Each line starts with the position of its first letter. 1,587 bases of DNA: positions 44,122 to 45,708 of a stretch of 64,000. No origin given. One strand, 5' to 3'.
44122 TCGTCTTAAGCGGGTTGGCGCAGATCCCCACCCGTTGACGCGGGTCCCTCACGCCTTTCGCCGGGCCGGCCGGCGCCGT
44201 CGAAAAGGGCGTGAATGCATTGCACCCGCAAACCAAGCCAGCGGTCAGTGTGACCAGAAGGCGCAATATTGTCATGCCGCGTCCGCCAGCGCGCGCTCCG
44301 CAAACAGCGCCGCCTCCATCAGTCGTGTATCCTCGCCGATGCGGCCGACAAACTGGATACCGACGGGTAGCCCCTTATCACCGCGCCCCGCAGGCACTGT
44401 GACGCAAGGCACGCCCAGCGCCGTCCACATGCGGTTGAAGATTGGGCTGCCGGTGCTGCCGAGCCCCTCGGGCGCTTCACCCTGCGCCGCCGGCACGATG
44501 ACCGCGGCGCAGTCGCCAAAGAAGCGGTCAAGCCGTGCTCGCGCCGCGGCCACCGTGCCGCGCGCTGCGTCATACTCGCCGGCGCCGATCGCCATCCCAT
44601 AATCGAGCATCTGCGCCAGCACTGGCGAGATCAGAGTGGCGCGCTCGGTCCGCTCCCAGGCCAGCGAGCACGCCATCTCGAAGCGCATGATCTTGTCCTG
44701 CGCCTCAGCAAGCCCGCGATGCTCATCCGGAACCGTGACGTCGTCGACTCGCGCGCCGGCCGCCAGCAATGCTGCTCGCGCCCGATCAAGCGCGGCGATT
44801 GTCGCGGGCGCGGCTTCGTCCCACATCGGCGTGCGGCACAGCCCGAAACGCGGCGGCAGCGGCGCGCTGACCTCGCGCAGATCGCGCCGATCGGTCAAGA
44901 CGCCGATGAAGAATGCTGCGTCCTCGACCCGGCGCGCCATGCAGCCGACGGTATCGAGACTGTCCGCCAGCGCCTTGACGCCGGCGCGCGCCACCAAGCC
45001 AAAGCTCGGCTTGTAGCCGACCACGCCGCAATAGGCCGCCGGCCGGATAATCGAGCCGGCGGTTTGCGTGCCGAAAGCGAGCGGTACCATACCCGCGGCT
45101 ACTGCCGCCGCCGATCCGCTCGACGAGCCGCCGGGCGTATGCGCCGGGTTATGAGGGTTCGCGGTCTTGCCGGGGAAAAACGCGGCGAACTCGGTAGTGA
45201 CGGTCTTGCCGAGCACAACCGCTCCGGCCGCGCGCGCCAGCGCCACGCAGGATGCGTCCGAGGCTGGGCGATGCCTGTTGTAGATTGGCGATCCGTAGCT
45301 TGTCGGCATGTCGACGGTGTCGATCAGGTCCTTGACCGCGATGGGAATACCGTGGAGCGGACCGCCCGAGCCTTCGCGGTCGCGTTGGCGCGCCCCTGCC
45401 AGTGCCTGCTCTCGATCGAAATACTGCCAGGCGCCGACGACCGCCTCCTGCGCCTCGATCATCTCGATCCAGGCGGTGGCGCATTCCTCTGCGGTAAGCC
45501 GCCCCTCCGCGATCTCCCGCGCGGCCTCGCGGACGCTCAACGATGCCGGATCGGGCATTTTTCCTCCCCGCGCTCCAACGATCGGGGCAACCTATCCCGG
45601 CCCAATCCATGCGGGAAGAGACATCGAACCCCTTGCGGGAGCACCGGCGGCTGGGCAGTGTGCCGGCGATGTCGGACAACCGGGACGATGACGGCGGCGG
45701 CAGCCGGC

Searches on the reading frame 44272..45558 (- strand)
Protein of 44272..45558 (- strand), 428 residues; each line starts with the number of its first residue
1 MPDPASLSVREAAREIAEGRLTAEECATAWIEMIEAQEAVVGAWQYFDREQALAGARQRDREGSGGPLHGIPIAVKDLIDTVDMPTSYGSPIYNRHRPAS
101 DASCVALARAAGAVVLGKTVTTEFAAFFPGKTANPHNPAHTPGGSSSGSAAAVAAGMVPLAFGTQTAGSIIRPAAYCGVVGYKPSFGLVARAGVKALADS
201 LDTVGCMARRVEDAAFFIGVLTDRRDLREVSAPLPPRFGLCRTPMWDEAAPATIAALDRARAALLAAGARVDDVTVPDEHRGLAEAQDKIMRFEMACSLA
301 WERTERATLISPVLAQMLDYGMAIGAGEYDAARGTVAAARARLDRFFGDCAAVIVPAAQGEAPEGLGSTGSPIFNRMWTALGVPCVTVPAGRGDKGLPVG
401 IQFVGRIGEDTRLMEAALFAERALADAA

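Call 80: search_protein_families(library=ncbifam, proteins=[window:44272-45558:-], max_evalue=0.00001)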
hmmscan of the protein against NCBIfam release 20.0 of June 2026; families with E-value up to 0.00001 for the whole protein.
window:44272-45558:- (428 aa): 26 families (the best 25 are shown)
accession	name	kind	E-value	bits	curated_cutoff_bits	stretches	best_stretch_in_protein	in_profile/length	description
NF005688.0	PRK07488.1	equivalog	2.1e-71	241.3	532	2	5-299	9-312/474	indoleacetamide hydrolase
TIGR00132.1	gatA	equivalog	3.6e-58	197.5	481.1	1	16-226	5-224/466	Asp-tRNA(Asn)/Glu-tRNA(Gln) amidotransferase subunit GatA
NF004815.0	PRK06169.1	equivalog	2.8e-57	194.3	506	1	3-425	6-460/471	amidase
NF004766.0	PRK06102.1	equivalog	2.5e-55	188.4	559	2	8-277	9-291/455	amidase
NF005686.0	PRK07486.1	subfamily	2.9e-55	187.8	465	2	7-224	14-243/486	amidase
NF004717.0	PRK06061.1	equivalog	1e-53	182.8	498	1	8-417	18-460/483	amidase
NF005687.0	PRK07487.1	subfamily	3.5e-53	181.1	428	1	7-420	8-452/468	amidase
NF004816.0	PRK06170.1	equivalog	1.1e-52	179.3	503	1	8-274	13-307/493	amidase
NF006006.0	PRK08137.1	equivalog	1.9e-52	178.8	534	1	11-299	38-358/529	amidase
NF006631.0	PRK09201.1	equivalog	2.6e-52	178.1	461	1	5-422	5-453/466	AtzE family amidohydrolase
NF006169.0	PRK08310.1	equivalog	1.4e-50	172.9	391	1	58-417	16-387/395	amidase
NF005460.0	PRK07056.1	subfamily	1.7e-49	169.1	447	1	9-359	10-378/457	amidase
TIGR02715.1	amido_AtzE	subfamily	6.3e-49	167.1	425.75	1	9-421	2-445/452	AtzE family amidohydrolase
NF006043.0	PRK08186.1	subfamily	2.3e-48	165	487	1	5-422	5-446/600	allophanate hydrolase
NF005450.0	PRK07042.1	equivalog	1.1e-47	162.7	458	1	5-421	5-449/464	amidase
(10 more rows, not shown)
